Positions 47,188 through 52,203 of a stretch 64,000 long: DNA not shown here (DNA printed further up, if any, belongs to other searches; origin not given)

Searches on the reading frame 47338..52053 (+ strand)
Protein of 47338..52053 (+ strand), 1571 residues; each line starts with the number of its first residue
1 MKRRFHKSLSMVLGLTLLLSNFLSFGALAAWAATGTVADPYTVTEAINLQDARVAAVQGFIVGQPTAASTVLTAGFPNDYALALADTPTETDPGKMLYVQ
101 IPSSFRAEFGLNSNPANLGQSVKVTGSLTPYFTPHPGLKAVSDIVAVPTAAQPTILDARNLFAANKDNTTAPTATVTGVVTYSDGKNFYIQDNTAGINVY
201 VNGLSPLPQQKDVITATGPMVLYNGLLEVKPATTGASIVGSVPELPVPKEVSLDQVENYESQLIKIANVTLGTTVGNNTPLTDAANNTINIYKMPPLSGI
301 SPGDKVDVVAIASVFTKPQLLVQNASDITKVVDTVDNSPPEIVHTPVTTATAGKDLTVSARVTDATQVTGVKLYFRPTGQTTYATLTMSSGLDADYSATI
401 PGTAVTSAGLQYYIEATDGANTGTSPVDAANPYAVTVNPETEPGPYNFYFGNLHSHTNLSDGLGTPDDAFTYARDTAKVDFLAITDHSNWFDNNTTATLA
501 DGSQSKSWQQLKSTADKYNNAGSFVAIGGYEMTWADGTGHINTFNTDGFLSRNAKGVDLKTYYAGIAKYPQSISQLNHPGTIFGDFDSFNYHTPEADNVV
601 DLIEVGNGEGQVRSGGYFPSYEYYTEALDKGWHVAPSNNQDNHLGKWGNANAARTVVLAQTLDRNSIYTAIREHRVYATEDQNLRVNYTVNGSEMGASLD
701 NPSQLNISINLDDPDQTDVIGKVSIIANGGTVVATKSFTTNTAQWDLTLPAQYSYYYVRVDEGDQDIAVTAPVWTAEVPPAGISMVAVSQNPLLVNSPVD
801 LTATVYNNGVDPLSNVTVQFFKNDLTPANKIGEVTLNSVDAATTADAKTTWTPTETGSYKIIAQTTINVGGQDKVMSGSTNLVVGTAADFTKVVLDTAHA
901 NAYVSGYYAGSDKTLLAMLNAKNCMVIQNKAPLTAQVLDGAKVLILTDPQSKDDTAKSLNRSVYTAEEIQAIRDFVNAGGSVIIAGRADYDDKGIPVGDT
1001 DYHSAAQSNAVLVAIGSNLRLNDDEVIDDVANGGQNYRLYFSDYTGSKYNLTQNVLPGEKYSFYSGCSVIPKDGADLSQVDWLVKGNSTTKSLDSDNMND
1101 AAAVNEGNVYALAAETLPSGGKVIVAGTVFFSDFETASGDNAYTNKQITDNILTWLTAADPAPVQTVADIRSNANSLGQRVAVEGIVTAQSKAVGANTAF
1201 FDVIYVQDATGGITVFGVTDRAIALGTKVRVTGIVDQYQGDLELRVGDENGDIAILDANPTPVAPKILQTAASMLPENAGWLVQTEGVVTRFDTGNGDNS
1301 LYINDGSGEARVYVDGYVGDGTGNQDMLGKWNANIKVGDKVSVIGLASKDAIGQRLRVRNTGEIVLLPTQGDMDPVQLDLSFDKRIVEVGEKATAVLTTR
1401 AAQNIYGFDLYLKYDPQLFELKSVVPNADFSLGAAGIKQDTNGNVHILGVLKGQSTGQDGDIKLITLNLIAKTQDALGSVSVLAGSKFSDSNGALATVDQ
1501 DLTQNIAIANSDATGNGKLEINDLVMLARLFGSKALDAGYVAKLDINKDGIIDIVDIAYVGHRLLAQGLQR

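Call 93: search_protein_families(library=pfam, proteins=[window:47338-52053:+], max_evalue=0.00001)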
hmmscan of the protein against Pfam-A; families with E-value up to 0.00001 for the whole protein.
window:47338-52053:+ (1571 aa): 4 families
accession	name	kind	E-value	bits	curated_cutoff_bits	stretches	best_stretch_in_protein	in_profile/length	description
PF19886.4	DUF6359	-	3.9e-24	85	23.2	1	41-144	1-107/110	Domain of unknown function (DUF6359)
PF00963.24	Cohesin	-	1.3e-08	35.5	24.1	1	1383-1502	6-132/139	Cohesin domain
PF01336.31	tRNA_anti-codon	-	4.5e-08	33.4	27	0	1283-1351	1-61/75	OB-fold nucleic acid binding domain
PF18942.5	DUF5689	-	4.3e-07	30.5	28.6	0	153-328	4-217/217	Family of unknown function (DUF5689)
